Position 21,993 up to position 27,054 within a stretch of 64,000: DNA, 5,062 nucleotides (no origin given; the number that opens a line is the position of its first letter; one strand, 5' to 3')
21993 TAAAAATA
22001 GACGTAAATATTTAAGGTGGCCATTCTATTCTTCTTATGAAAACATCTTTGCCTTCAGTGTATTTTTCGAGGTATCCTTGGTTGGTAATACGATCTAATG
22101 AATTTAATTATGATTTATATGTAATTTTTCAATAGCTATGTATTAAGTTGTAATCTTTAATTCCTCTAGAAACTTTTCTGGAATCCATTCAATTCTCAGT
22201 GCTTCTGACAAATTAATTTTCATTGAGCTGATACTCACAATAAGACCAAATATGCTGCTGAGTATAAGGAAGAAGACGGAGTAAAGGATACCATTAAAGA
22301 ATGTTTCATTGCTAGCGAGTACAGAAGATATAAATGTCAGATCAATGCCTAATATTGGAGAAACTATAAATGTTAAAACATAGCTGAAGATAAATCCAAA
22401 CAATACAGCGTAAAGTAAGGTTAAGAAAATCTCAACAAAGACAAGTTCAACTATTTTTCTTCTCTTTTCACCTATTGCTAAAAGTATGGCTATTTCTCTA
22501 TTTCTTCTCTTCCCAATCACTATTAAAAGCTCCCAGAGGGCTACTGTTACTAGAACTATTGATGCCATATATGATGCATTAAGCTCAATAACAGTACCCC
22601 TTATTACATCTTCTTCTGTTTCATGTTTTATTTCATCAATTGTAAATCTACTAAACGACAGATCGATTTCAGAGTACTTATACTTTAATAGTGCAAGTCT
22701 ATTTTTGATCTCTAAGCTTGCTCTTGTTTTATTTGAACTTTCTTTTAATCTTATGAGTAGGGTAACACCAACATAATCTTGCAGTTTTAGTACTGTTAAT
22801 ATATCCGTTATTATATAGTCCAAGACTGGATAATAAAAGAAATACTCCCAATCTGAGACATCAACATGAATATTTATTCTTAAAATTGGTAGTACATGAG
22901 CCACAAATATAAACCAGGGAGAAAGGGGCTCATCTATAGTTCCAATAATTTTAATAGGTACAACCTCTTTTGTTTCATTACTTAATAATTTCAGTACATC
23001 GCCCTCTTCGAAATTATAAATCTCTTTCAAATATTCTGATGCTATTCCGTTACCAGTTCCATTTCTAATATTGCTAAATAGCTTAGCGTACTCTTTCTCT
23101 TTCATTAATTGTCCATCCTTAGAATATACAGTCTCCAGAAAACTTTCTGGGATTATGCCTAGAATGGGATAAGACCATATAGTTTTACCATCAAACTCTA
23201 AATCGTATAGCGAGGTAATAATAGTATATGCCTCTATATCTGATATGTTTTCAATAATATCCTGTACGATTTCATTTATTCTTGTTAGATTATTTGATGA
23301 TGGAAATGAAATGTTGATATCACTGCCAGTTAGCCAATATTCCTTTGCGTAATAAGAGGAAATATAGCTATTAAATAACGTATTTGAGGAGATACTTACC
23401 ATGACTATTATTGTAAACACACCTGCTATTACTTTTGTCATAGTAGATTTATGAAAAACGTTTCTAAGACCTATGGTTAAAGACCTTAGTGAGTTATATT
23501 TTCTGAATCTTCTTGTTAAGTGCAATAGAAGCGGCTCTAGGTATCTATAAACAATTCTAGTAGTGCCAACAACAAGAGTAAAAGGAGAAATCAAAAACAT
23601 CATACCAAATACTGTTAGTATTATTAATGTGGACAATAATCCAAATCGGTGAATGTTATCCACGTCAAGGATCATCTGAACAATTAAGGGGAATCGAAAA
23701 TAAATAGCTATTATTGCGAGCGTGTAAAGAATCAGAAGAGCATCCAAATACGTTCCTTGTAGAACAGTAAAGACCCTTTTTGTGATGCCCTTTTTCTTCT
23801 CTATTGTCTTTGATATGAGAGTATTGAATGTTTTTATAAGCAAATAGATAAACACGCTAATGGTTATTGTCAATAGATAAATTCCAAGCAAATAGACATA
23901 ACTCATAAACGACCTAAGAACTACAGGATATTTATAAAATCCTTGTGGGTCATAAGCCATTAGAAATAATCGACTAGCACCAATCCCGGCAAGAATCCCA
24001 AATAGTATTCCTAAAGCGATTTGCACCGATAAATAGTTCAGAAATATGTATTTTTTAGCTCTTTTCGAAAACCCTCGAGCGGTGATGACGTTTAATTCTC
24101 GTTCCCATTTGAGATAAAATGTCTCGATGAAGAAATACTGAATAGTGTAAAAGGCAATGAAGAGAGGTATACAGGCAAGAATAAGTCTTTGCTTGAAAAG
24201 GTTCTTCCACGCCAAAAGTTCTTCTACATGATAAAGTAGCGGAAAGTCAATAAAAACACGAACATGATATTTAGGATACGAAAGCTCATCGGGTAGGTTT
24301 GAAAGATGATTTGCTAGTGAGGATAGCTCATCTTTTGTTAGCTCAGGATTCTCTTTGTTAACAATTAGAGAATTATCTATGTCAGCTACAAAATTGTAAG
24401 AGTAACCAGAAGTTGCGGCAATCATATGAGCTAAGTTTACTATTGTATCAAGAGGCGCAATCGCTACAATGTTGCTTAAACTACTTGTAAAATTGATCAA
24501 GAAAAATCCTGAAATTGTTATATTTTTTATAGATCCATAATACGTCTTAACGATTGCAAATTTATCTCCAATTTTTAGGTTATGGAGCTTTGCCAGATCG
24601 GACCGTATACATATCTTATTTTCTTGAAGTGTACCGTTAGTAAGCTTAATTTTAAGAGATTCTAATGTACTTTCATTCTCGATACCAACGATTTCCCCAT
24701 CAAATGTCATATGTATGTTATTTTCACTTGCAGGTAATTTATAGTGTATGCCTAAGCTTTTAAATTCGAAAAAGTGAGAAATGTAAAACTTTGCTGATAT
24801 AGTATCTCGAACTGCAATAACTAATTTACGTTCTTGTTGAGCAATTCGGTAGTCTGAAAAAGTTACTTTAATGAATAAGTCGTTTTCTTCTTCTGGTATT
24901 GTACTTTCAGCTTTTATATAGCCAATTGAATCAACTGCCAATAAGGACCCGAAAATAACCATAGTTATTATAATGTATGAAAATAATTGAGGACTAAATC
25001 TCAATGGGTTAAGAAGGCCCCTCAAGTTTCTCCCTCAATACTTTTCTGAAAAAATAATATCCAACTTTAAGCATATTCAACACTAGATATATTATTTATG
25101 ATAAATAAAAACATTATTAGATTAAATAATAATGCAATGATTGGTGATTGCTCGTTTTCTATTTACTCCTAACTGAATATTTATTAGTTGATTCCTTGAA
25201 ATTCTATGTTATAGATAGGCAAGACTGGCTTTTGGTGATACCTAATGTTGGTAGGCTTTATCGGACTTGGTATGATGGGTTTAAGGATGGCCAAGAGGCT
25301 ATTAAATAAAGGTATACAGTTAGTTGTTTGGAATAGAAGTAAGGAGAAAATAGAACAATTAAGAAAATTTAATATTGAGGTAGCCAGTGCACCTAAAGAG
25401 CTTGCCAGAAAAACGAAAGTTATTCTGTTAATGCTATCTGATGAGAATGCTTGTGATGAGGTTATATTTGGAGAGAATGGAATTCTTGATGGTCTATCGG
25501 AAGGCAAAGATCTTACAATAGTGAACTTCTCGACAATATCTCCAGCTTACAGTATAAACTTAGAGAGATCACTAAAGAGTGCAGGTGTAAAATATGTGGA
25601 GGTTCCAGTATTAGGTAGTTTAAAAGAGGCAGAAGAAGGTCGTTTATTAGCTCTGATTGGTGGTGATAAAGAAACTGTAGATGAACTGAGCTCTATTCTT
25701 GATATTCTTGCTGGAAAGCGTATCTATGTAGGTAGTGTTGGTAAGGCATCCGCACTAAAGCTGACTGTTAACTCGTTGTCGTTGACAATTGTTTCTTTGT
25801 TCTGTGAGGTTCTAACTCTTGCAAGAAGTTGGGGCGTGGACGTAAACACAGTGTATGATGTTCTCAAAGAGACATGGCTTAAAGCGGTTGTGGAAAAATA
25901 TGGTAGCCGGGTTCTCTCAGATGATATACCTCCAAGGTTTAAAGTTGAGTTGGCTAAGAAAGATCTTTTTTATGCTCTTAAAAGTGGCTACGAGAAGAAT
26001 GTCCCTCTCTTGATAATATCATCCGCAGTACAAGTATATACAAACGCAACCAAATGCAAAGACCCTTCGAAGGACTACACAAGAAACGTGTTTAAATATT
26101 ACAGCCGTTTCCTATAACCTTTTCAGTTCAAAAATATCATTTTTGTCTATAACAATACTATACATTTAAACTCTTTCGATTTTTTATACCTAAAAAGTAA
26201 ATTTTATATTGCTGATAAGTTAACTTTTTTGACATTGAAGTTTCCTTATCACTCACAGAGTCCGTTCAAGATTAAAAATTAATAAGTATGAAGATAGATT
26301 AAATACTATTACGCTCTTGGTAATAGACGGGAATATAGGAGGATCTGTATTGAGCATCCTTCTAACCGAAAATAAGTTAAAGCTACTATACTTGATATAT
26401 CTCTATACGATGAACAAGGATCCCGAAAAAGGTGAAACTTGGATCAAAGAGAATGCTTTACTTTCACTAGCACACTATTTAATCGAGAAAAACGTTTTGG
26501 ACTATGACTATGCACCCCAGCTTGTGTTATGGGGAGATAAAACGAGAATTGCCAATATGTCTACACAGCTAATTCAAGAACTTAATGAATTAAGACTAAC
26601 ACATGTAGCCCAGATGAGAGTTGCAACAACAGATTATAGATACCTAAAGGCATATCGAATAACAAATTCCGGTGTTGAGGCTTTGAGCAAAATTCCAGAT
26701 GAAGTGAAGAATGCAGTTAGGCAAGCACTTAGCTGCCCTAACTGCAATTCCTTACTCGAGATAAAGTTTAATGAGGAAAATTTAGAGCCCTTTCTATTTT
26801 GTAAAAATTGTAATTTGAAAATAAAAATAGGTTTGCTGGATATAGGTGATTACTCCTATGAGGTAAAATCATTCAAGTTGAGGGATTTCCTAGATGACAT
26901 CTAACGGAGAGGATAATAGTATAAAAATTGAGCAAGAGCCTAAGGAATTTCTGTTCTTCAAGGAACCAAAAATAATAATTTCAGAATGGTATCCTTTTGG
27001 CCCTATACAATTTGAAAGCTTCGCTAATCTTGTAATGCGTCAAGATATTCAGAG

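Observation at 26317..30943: Uncharacterised three-gene module: Zn-ribbon/wHTH protein plus two CorA-topology membrane proteins, one fused to a GNAT acetyltransferase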

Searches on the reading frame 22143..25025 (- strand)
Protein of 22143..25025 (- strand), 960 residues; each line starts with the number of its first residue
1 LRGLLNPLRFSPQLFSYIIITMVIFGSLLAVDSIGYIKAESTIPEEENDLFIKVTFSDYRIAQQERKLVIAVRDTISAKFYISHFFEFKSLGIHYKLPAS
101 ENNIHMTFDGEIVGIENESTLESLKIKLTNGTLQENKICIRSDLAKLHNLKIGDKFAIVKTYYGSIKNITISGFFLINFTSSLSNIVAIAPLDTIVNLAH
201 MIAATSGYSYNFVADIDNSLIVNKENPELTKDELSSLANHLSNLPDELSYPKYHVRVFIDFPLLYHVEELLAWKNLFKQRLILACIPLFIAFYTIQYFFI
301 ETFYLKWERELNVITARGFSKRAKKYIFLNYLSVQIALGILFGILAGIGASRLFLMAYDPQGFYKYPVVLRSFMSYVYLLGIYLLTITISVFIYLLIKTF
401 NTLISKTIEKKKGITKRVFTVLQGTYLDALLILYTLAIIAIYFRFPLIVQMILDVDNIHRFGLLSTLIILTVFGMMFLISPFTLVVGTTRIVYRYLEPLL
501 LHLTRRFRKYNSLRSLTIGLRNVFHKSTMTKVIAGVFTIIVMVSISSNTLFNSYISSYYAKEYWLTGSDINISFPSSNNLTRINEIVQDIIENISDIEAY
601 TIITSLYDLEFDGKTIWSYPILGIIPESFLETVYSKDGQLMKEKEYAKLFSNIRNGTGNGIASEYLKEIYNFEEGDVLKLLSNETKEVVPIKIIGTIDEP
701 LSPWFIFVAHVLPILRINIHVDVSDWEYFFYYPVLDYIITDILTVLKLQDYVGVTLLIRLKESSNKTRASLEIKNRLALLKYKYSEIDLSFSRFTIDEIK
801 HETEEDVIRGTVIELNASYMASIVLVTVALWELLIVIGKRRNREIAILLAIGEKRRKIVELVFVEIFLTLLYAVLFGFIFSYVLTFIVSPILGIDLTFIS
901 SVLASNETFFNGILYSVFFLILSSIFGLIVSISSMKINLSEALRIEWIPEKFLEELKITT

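Call 3: search_protein_families(library=pfam, proteins=[window:22143-25025:-], max_evalue=1)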
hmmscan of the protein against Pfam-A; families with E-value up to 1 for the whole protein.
window:22143-25025:- (960 aa): 2 families
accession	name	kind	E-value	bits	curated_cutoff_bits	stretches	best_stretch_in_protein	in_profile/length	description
PF02687.27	FtsX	-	1.4e-07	32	25.5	2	822-934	7-114/120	FtsX-like permease C-terminal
PF20746.2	EndoS_Ig-like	-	0.35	11.3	27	0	781-820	63-102/124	Endo-beta-N-acetylglucosaminidase F2, Ig-like domain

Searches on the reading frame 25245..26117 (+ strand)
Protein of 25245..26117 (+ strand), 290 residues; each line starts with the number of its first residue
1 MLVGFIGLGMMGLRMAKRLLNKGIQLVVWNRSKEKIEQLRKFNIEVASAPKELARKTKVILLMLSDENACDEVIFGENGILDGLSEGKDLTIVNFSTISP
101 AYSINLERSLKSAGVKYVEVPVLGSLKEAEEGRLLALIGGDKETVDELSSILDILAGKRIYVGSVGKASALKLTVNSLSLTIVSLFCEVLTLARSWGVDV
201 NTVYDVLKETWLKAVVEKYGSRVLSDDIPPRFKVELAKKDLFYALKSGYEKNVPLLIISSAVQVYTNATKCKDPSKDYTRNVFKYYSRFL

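Call 3: search_protein_families(library=pfam, proteins=[window:25245-26117:+], max_evalue=1)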
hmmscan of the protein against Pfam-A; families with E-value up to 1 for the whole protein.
window:25245-26117:+ (290 aa): 16 families
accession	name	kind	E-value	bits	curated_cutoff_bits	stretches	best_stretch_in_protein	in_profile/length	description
PF03446.21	NAD_binding_2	-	4.1e-40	137.9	21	1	3-163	2-161/161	NAD binding domain of 6-phosphogluconate dehydrogenase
PF14833.11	NAD_binding_11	-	4.3e-16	59.7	30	1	166-280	1-117/122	NAD-binding of NADP-dependent 3-hydroxyisobutyrate dehydrogenase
PF03807.23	F420_oxidored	-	5.4e-08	33.8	21.6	1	3-64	2-67/94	NADP oxidoreductase coenzyme F420-dependent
PF02826.25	2-Hacid_dh_C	-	4.6e-06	26.6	25.1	1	3-68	39-103/178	D-isomer specific 2-hydroxyacid dehydrogenase, NAD binding domain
PF01488.26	Shikimate_DH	-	1.1e-05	26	24.3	1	3-42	15-55/138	Shikimate / quinate 5-dehydrogenase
PF02558.23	ApbA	-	0.00038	20.5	22.2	1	4-56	2-53/150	Ketopantoate reductase PanE/ApbA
PF07991.19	KARI_N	-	0.00042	20.4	20.6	1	3-91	7-92/165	Acetohydroxy acid isomeroreductase, NADPH-binding domain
PF02737.24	3HCDH_N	-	0.0024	18.2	22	1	3-41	2-40/180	3-hydroxyacyl-CoA dehydrogenase, NAD binding domain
PF03721.20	UDPG_MGDP_dh_N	-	0.0024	17.9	27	1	1-49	1-49/187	UDP-glucose/GDP-mannose dehydrogenase family, NAD binding domain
PF01210.29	NAD_Gly3P_dh_N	-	0.0047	17.4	23.1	1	3-50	2-49/158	NAD-dependent glycerol-3-phosphate dehydrogenase N-terminus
PF02254.24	TrkA_N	-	0.012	16.4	23.8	1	6-46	4-44/116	TrkA-N domain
PF20389.3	DUF6684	-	0.02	15.5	24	1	169-201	10-42/79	Family of unknown function (DUF6684)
PF01408.29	GFO_IDH_MocA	-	0.028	15.5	24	1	3-61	3-65/120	Oxidoreductase family, NAD-binding Rossmann fold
PF00984.24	UDPG_MGDP_dh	-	0.11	13.1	25.4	1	168-210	3-45/94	UDP-glucose/GDP-mannose dehydrogenase family, central domain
PF00107.32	ADH_zinc_N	-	0.16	12.3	31.8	1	7-52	1-43/129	Zinc-binding dehydrogenase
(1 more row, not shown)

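Call 4: search_protein_families(library=ncbifam, proteins=[window:25245-26117:+], max_evalue=1)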
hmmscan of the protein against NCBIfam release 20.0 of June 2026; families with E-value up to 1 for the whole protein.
window:25245-26117:+ (290 aa): 33 families (the best 25 are shown)
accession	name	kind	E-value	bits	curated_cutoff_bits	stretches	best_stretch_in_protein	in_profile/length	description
NF008592.0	PRK11559.1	equivalog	1.3e-50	172.4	397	1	1-288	3-288/296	2-hydroxy-3-oxopropionate reductase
TIGR01505.1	tartro_sem_red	equivalog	2.2e-45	155.1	340.75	1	3-255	2-253/291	2-hydroxy-3-oxopropionate reductase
NF012005.0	PRK15461.1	equivalog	6.9e-43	146.9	348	1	3-279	4-280/298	sulfolactaldehyde 3-reductase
NF043037.1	ThreonDh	equivalog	1.4e-37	129.7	350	1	3-271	5-273/297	L-threonate dehydrogenase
TIGR01692.1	HIBADH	equivalog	6.7e-31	107.7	291.6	1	5-286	1-287/288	3-hydroxyisobutyrate dehydrogenase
NF011633.0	PRK15059.1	equivalog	2.6e-30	105.6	451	1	1-250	1-248/292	2-hydroxy-3-oxopropionate reductase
NF007161.0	PRK09599.1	subfamily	5.6e-19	68.5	271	1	1-207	1-211/302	NADP-dependent phosphogluconate dehydrogenase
TIGR00872.1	gnd_rel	equivalog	4e-15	55.8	297.2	1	1-203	1-204/299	phosphogluconate dehydrogenase (NAD(+)-dependent, decarboxylating)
TIGR00873.1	gnd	equivalog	3.7e-12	45.8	426.7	1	3-219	2-226/467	decarboxylating NADP(+)-dependent phosphogluconate dehydrogenase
NF006765.0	PRK09287.1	equivalog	6e-11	41.9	413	1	3-219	6-230/476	NADP-dependent phosphogluconate dehydrogenase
TIGR03026.1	NDP-sugDHase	subfamily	1.4e-09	37.2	189.8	2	3-48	3-48/413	nucleotide sugar dehydrogenase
TIGR00112.1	proC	equivalog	3.5e-05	23.6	196.75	1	3-63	1-66/263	pyrroline-5-carboxylate reductase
NF005814.0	PRK07680.1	equivalog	0.002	17.4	278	1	1-63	1-69/275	late competence protein ComER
TIGR00745.1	apbA_panE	subfamily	0.0027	17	141.35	1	6-57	5-55/305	2-dehydropantoate 2-reductase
NF004017.0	PRK05479.1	equivalog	0.003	16.3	336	1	3-92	20-106/337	ketol-acid reductoisomerase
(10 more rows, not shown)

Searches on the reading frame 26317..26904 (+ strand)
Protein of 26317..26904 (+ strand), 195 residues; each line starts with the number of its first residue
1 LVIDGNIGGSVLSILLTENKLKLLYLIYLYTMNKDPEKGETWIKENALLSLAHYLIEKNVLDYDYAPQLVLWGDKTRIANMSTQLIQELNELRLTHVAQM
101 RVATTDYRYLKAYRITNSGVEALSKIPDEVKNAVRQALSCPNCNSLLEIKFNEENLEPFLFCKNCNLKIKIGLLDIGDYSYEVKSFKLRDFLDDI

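Call 3: search_protein_families(library=pfam, proteins=[window:26317-26904:+], max_evalue=1)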
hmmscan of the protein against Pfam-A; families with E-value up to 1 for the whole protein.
window:26317-26904:+ (195 aa): 6 families
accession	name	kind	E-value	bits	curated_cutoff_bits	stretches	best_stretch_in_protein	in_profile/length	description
PF08271.17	Zn_Ribbon_TF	-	0.0053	16.7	29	1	139-175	2-35/43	TFIIB zinc-binding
PF05129.18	Zn_ribbon_Elf1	-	0.0056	17.2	29.8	1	129-171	14-58/79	Transcription elongation factor Elf1 like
PF02591.20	Zn_ribbon_9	-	0.017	15.7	29.1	1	125-147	8-33/33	C4-type zinc ribbon domain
PF02701.20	Zn_ribbon_Dof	-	0.079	13.5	26.6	1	136-166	2-35/59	Dof domain, zinc finger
PF02150.21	Zn_ribbon_RPB9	-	0.18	12.1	25.2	1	140-166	4-28/36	RNA polymerases M/15 Kd subunit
PF11331.13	Zn_ribbon_12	-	0.28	11.4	27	0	158-166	5-13/45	EDR4 zinc-ribbon domain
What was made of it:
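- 26734..26811 (+): ORF1 C4 zinc ribbon (CPNC...CKNC, aa 140-165). It is an optional insert in this family. Weak Zn-ribbon Pfam hits, E about 0.005 (call 3).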

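Call 4: search_protein_families(library=ncbifam, proteins=[window:26317-26904:+], max_evalue=1)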
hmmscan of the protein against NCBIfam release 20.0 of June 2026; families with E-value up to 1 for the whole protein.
window:26317-26904:+ (195 aa): 3 families
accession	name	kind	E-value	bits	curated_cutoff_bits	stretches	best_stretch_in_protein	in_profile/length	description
NF003547.0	PRK05205.1-3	equivalog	0.00047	20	230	1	48-108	26-86/194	bifunctional pyr operon transcriptional regulator/uracil phosphoribosyltransferase PyrR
NF003549.0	PRK05205.1-5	equivalog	0.0062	16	138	1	46-109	16-75/182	bifunctional pyr operon transcriptional regulator/uracil phosphoribosyltransferase PyrR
NF011482.0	PRK14892.1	equivalog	0.069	13.1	109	1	130-171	14-54/101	putative transcription elongation factor Elf1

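Call 6: search_protein_families(library=padloc, proteins=[window:26317-26904:+], max_evalue=1)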
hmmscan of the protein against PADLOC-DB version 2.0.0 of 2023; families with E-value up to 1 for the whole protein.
window:26317-26904:+ (195 aa): 0 families
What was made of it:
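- On CRISPR-associated CorA effectors: PADLOC gave no significant hit (call 6).
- The PADLOC scan gave no significant hit for any of the three proteins (call 6).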

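Call 71: search_solved_structures(query=A4, max_evalue=10)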
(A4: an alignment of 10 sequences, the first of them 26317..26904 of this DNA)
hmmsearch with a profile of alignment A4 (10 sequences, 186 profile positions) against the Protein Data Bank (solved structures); distinct sequences matched with E-value up to 10: 12.
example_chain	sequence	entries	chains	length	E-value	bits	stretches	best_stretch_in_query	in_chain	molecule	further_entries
4r58_A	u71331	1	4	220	0.0056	19.4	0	73-107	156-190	Leucine Rich Repeat protein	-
3k4x_A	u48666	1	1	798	0.0066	19.1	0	127-179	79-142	Proliferating cell nuclear antigen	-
4r5c_A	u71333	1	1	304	0.17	14.5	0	73-107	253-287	Leucine rich repeat protein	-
2e2z_A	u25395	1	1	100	0.36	13.5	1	130-175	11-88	Tim15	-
6sw9_8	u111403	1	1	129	0.52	13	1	120-166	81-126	Translation initiation factor 2 subunit beta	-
2qmu_C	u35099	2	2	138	0.6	12.7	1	120-166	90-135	Translation initiation factor 2 beta subunit | Translation initiation factor 2 subunit beta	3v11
3cw2_K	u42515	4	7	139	0.61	12.7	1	120-166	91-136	Translation initiation factor 2 subunit beta | aIF2-beta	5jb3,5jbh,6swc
2nxu_A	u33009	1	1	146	0.68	12.6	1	120-166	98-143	Translation initiation factor 2 beta subunit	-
2omx_A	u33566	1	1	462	1.1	11.9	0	73-105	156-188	Internalin-A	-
1nee_A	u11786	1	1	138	1.3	11.7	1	121-165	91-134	Probable translation initiation factor 2 beta subunit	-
6zxw_H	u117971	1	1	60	1.7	11.3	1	127-166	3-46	Uncharacterized protein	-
7oqy_Y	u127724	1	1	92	7.6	9.2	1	134-163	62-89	DNA-directed RNA polymerase, subunit M (RpoM-2)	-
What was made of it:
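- Checked: The PDB profile search gave no winged-helix hit (call 71).
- Tried and rejected: The MJ1567 profile against PDB sequences gave weak zinc-ribbon hits only (call 71).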

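Call 81: search_protein_families(library=pfam, alignment_id=A4, max_evalue=1)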
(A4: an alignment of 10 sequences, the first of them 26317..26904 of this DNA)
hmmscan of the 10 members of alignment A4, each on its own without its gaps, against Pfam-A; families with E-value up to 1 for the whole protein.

A. member 1, window:26317-26904:+ (195 aa): 6 families
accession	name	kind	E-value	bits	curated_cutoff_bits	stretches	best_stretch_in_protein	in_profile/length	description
PF08271.17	Zn_Ribbon_TF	-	0.0053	16.7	29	1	139-175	2-35/43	TFIIB zinc-binding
PF05129.18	Zn_ribbon_Elf1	-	0.0056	17.2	29.8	1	129-171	14-58/79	Transcription elongation factor Elf1 like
PF02591.20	Zn_ribbon_9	-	0.017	15.7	29.1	1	125-147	8-33/33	C4-type zinc ribbon domain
PF02701.20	Zn_ribbon_Dof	-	0.079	13.5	26.6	1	136-166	2-35/59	Dof domain, zinc finger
PF02150.21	Zn_ribbon_RPB9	-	0.18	12.1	25.2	1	140-166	4-28/36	RNA polymerases M/15 Kd subunit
PF11331.13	Zn_ribbon_12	-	0.28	11.4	27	0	158-166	5-13/45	EDR4 zinc-ribbon domain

B. families by the number of members that match (of 10 scanned): 27 families (the first 25 are shown)
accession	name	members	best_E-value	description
PF08271.17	Zn_Ribbon_TF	2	0.0014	TFIIB zinc-binding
PF05129.18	Zn_ribbon_Elf1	2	0.0056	Transcription elongation factor Elf1 like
PF01873.23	eIF-5_eIF-2B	2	0.0079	Domain found in IF2B/IF5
PF14947.12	HTH_45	2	0.013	Winged helix-turn-helix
PF09723.15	Zn_ribbon_8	2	0.024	Zinc ribbon domain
PF01155.25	HypA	2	0.056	Hydrogenase/urease nickel incorporation, metallochaperone, hypA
PF02150.21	Zn_ribbon_RPB9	2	0.18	RNA polymerases M/15 Kd subunit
PF22601.2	RIM2a_ZnF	1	0.014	RIM2-alpha zinc finger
PF07754.17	HVO_2753_ZBP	1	0.014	Small zinc finger protein HVO_2753-like, Zn-binding pocket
PF02591.20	Zn_ribbon_9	1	0.017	C4-type zinc ribbon domain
PF06827.20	zf-FPG_IleRS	1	0.024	Zinc finger found in FPG and IleRS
PF04303.18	PrpF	1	0.029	PrpF protein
PF24042.1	DUF7351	1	0.045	Domain of unknown function (DUF7351)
PF04981.18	NMD3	1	0.046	NMD3 family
PF04786.17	Baculo_DNA_bind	1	0.063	ssDNA binding protein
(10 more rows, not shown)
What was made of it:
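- ORF1 gives weak hits to TFIIB, Elf1 and aIF2-beta-type zinc ribbons (calls 3, 71, 81). Two of 10 family members give a faint HTH_45 hit (call 81).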
